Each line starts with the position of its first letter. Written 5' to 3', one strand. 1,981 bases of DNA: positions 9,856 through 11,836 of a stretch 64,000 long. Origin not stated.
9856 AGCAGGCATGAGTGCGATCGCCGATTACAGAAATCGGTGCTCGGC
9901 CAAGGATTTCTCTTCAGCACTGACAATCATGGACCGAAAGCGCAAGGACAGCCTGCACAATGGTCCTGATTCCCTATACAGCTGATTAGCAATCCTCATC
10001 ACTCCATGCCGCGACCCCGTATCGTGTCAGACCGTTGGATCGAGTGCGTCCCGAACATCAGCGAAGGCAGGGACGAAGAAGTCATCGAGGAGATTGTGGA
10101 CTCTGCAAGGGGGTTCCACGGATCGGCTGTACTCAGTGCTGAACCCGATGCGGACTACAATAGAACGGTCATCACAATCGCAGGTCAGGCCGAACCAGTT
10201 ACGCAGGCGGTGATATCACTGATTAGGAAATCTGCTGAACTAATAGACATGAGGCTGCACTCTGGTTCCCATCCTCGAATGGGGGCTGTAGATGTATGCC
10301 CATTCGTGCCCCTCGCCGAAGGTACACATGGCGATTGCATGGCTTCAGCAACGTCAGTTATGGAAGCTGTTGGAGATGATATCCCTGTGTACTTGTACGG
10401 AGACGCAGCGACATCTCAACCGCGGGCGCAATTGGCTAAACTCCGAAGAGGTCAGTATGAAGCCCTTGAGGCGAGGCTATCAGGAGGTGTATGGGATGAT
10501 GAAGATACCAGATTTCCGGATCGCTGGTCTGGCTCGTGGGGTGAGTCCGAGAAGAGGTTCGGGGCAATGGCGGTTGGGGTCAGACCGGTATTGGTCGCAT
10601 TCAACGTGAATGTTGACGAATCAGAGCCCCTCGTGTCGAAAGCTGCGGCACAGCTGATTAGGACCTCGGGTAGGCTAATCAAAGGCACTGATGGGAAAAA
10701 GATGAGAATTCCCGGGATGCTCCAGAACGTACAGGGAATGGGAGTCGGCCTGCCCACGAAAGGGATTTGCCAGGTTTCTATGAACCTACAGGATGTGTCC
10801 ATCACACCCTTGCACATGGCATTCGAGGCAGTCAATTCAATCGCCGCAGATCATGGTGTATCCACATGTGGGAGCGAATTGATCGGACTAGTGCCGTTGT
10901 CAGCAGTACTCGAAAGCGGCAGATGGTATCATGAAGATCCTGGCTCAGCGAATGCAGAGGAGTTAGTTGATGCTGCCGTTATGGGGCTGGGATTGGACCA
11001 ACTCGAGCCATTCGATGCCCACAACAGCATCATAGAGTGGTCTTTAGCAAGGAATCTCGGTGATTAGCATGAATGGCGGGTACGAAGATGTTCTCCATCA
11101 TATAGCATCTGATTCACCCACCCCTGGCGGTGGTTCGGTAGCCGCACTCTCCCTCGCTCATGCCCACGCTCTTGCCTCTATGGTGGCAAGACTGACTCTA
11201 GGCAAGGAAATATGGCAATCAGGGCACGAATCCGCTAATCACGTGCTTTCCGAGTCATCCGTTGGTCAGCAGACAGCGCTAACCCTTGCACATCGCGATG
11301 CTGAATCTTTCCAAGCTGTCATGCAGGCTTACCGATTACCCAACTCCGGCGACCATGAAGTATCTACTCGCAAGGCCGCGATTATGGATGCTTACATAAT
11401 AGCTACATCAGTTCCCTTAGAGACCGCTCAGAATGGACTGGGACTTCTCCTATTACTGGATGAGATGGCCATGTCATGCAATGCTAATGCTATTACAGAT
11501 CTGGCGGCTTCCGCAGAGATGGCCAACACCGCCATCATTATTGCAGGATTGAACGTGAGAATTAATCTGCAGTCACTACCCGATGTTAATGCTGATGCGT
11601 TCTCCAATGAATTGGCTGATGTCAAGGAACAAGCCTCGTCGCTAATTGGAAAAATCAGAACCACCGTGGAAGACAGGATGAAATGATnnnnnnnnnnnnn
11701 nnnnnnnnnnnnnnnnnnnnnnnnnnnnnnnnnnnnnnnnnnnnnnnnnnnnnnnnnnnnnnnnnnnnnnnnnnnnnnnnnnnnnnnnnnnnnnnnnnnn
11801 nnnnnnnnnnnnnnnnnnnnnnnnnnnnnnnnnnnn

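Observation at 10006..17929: Complete folate-dependent (eukaryote-type) histidine degradation cluster with long-form urocanase and co-transcribed alaX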

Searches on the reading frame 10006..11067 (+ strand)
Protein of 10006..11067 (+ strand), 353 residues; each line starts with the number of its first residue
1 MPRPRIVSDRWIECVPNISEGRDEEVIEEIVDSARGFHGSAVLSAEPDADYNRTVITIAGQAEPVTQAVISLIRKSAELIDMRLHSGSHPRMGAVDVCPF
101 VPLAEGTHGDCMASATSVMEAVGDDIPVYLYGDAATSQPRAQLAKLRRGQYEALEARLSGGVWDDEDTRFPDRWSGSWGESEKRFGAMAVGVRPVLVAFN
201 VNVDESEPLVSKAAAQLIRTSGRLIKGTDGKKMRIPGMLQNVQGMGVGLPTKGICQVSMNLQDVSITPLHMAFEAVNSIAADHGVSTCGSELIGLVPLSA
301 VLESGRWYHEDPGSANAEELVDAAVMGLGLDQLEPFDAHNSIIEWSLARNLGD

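Call 4: search_protein_families(library=pfam, proteins=[window:10006-11067:+])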
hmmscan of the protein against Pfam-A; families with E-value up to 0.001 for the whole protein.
window:10006-11067:+ (353 aa): 2 families
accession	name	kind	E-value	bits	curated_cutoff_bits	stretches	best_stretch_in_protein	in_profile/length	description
PF07837.17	FTCD_N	-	2.8e-54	184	27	1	12-193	2-176/176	Formiminotransferase domain, N-terminal subdomain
PF02971.19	FTCD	-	1.5e-34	119.5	24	1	196-344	2-144/145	Formiminotransferase domain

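Call 5: search_protein_families(library=ncbifam, proteins=[window:10006-11067:+])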
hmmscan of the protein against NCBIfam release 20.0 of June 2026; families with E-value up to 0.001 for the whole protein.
window:10006-11067:+ (353 aa): 1 family
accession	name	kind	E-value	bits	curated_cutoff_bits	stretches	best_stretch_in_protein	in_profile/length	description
TIGR02024.1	FtcD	equivalog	3.4e-78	262.6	221.25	1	10-330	3-283/298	glutamate formimidoyltransferase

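Call 68: search_solved_structures(query=window:10006-11067:+)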
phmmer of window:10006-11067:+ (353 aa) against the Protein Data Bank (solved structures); distinct sequences matched with E-value up to 0.001: 2.
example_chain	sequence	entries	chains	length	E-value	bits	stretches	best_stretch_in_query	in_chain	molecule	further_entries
1tt9_A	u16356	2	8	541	8e-59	202.8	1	10-346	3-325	Formimidoyltransferase-cyclodeaminase (Formiminotransferase- cyclodeaminase) (FTCD) (58 kD | Formimidoyltransferase-cyclodeaminase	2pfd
1qd1_A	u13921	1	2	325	4.2e-56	193.9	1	11-345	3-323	FORMIMINOTRANSFERASE-CYCLODEAMINASE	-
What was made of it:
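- On Glutamate formimidoyltransferase (FtcD): Full-length alignment to the FT domain of 1tt9 and 1qd1 (call 68).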

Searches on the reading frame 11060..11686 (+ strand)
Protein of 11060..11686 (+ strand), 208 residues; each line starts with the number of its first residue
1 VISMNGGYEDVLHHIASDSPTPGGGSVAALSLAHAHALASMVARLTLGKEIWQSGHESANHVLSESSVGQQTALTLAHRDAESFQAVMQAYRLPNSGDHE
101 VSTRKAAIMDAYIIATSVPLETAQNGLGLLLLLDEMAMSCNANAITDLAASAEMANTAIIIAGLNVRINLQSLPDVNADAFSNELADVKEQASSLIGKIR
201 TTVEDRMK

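Call 4: search_protein_families(library=pfam, proteins=[window:11060-11686:+])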
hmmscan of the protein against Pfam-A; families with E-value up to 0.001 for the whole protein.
window:11060-11686:+ (208 aa): 1 family
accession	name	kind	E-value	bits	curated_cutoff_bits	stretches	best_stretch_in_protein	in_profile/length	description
PF04961.17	FTCD_C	-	1.4e-46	158.9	24.5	1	9-177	3-171/182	Formiminotransferase-cyclodeaminase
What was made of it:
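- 11069..11686 (+): Cyclodeaminase-family protein (CD, FTCD_C). Inferred to be formimino-THF cyclodeaminase, producing 5,10-methenyl-THF and NH3. An alternative GTG start at 11060 would overlap FT by 8 nt. PF04961, E = 1.4e-46 (call 4).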

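Call 5: search_protein_families(library=ncbifam, proteins=[window:11060-11686:+])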
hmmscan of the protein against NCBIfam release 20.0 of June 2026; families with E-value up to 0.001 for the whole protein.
window:11060-11686:+ (208 aa): 1 family
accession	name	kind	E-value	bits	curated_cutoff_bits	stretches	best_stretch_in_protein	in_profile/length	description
NF045657.1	MthfCyhylaseFchA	equivalog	6.3e-36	123.8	275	1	9-206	8-206/207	methenyltetrahydrofolate cyclohydrolase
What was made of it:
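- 11069..11686 (+): The FchA model NF045657 scores 124 bits, below its cutoff of 275 (call 5).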

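Call 69: search_solved_structures(query=window:11069-11686:+)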
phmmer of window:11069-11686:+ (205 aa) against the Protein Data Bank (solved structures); distinct sequences matched with E-value up to 0.001: 3.
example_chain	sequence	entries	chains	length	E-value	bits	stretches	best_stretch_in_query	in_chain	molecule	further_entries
7vg4_A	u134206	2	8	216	2.9e-24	89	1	5-203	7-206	Methenyltetrahydrofolate cyclohydrolase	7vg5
1tt9_A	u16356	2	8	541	4.4e-17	65.7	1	10-196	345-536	Formimidoyltransferase-cyclodeaminase (Formiminotransferase- cyclodeaminase) (FTCD) (58 kD | Formimidoyltransferase-cyclodeaminase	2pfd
1o5h_A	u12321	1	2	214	5.3e-13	52.4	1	11-194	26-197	Formiminotetrahydrofolate cyclodeaminase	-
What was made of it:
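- Closest known: Mammalian bifunctional FTCD. Same: The window CD aligns to residues 345-536 (calls 68, 69).
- FT and CD align to the two halves of mammalian FTCD (calls 68, 69).
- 11069..11686 (+): It matches residues 345-536 of FTCD (1tt9) and T. maritima cyclodeaminase 1o5h, but scores best against the methenyl-THF cyclohydrolase 7vg4 (call 69).
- On Formimino-THF cyclodeaminase: The best PDB hit is the cyclohydrolase 7vg4 (89 bits), followed by the FTCD CD domain (65.7 bits) and 1o5h (52.4 bits) (call 69).
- The CD protein scores higher against a methenyl-THF cyclohydrolase structure (7vg4, 89 bits) than against cyclodeaminases (call 69). The CD protein's best solved relative is a methenyl-THF cyclohydrolase (7vg4, E = 2.9e-24, call 69). 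The gene sits immediately after FT, as in the two-domain FTCD, and it aligns to the FTCD CD domain (call 69).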
